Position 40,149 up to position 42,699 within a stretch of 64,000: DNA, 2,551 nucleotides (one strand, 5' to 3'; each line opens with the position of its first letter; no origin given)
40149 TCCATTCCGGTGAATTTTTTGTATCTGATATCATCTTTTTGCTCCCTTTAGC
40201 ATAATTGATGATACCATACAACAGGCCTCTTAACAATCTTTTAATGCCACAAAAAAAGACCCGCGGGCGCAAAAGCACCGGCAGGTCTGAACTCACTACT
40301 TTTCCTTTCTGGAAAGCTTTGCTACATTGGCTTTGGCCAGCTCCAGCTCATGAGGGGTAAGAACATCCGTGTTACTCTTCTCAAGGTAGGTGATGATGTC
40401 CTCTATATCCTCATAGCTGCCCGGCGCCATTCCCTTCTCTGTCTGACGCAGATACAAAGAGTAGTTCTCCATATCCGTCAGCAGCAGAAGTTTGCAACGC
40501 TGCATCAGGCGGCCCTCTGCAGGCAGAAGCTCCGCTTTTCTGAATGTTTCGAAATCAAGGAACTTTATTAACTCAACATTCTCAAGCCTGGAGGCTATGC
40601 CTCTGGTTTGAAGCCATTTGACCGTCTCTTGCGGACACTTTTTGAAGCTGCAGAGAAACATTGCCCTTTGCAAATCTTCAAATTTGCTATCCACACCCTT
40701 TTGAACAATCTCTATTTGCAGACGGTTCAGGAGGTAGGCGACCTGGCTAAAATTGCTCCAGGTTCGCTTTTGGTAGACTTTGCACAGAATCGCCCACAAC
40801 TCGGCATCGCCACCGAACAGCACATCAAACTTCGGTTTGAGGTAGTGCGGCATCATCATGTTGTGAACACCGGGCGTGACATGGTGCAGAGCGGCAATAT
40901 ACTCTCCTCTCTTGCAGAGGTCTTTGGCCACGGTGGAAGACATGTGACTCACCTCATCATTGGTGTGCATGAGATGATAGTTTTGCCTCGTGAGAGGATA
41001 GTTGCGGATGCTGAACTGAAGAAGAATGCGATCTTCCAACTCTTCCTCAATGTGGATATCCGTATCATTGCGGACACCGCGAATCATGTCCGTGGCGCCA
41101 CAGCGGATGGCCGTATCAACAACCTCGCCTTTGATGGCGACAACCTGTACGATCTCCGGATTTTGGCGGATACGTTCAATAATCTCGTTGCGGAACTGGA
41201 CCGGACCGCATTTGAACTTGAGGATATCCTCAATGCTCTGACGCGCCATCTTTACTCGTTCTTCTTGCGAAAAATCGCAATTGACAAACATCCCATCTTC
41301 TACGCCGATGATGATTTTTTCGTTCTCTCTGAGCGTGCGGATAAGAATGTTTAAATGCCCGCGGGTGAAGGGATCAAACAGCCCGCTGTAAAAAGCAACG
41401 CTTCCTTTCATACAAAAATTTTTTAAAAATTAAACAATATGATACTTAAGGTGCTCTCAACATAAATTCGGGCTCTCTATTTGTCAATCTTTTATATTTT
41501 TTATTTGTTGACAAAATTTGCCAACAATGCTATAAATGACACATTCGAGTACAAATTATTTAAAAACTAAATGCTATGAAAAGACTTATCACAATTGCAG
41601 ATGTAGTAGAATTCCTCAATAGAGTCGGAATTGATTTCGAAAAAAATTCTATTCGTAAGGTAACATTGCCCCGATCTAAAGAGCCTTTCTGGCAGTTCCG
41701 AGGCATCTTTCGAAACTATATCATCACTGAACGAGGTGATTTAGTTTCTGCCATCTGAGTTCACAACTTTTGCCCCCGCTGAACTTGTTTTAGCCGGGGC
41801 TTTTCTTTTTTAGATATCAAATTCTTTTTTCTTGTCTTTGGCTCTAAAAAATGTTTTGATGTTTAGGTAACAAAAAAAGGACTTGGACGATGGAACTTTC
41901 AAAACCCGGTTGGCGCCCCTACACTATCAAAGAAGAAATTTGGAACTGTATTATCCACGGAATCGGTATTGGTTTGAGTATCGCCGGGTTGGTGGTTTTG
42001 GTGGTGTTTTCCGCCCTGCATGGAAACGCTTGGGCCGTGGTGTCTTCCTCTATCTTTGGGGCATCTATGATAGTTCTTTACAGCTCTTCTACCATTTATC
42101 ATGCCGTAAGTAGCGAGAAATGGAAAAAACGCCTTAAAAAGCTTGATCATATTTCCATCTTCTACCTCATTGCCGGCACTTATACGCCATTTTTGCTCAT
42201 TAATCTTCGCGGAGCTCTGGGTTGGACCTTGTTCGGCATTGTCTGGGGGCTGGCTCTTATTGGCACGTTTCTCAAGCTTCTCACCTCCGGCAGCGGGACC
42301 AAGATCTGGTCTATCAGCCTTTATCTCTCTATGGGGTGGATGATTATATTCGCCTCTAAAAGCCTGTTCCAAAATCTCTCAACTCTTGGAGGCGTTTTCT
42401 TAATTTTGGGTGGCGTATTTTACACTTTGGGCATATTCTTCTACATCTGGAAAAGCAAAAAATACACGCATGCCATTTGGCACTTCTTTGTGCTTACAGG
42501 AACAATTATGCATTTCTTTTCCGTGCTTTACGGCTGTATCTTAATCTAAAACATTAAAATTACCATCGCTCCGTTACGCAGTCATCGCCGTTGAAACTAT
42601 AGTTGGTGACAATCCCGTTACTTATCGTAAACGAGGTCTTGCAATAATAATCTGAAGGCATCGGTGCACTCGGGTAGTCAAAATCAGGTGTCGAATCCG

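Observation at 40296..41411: CoaD-like nucleotidyltransferase fused to an unknown ~190-aa domain, with foreign composition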

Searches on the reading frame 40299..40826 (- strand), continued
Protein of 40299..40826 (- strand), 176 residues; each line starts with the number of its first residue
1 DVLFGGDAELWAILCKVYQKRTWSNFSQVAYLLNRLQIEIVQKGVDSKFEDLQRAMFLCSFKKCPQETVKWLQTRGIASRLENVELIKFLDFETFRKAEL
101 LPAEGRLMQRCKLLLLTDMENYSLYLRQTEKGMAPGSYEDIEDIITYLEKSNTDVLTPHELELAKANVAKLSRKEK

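Call 77: search_solved_structures(query=A3, max_evalue=1)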
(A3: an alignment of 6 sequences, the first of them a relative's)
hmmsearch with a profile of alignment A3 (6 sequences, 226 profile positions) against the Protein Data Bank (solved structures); distinct sequences matched with E-value up to 1: 4.
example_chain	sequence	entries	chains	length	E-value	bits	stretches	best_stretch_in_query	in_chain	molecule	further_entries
3b57_A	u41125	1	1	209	1.2e-05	28.2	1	46-145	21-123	Lin1889 protein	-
3gw7_A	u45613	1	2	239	0.00067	22.4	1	41-145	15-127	Uncharacterized protein yedJ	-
3dto_A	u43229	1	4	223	0.001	21.8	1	39-145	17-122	BH2835 protein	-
2vn6_B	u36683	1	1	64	0.44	13.2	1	106-149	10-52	ENDOGLUCANASE A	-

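Call 91: fold_search(model_id=the predicted structure, library=viral)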
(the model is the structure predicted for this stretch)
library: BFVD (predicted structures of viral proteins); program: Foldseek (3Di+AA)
matches with E <= 10: 124; with E <= 0.001: 0
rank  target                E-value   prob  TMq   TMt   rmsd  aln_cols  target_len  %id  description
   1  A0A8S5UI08            1.3e-01  0.99  0.54  0.44   6.1       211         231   14  Hydrolase [Myoviridae sp. ctu2j3]
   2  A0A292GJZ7            1.6e-01  0.99  0.60  0.40   6.6       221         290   15  (no name in the UniProt tables at hand)
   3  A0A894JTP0            5.9e-01  0.09  0.17  0.11  25.0       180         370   13  (no name in the UniProt tables at hand)
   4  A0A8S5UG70            6.5e-01  0.80  0.48  0.41   7.2       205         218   10  HDc [Myoviridae sp. ctshb19]
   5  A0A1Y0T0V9            6.5e-01  0.33  0.35  0.32  10.2       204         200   10  Phosphohydrolase [Pseudomonas phage Noxifer]
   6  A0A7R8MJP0            1.0e+00  0.57  0.42  0.32   6.5       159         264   14  Uncharacterized protein [Klebsiella phage vB_KvM-Eowyn]
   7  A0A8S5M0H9            1.1e+00  0.09  0.19  0.18  14.1       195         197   12  Tail tape measure protein (Fragment) [Siphoviridae sp. ct37J14]
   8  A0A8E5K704            1.3e+00  0.57  0.48  0.35   8.7       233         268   11  (no name in the UniProt tables at hand)
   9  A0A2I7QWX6            1.4e+00  0.54  0.45  0.44  11.6       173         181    7  (no name in the UniProt tables at hand)
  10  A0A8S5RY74            1.8e+00  0.51  0.48  0.41   7.4       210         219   11  Metal dependent phosphohydrolases with conserved 'HD' motif [Myoviridae sp. ctNQV2]
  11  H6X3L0                2.0e+00  0.15  0.27  0.15   8.0       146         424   14  Gp24-like protein [Klebsiella phage vB_KleM_RaK2]
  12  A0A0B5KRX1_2          2.1e+00  0.04  0.14  0.04  16.9       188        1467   15  RNA-directed RNA polymerase L [Shayang Spider Virus 1]
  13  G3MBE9                2.3e+00  0.41  0.45  0.49   6.6       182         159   13  Gp79 [Bacillus phage G]
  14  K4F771                2.5e+00  0.28  0.41  0.35   7.4       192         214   10  Uncharacterized protein [Cronobacter phage vB_CsaM_GAP32]
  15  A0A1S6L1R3            2.5e+00  0.25  0.40  0.30   7.3       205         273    8  (no name in the UniProt tables at hand)
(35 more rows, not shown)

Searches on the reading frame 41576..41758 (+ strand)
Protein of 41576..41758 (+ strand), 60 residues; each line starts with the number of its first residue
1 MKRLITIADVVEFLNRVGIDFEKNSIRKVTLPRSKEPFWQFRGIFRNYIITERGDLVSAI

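Call 16: search_protein_families(library=padloc, proteins=[window:41576-41758:+], max_evalue=1)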
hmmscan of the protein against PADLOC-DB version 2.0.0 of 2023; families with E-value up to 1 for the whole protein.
window:41576-41758:+ (60 aa): 1 family
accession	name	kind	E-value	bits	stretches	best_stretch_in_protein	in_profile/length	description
PDLC02265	AbiEi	-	0.03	12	1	6-33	143-170/198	AbiEi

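Call 17: search_protein_families(library=pfam, proteins=[window:41576-41758:+], max_evalue=0.01)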
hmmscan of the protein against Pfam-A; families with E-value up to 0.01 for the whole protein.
window:41576-41758:+ (60 aa): 0 families

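Call 80: search_protein_families(library=phrogs, proteins=[window:41576-41758:+], max_evalue=0.01)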
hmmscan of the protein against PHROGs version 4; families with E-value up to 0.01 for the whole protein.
window:41576-41758:+ (60 aa): 0 families

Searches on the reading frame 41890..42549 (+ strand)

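Call 17: search_protein_families(library=pfam, proteins=[window:41890-42549:+], max_evalue=0.01)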
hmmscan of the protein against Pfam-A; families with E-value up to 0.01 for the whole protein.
window:41890-42549:+ (219 aa): 1 family
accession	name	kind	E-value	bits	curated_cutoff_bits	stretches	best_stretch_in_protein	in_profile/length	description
PF03006.26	HlyIII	-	1.5e-40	139.7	26.2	1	12-209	2-224/224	Haemolysin-III related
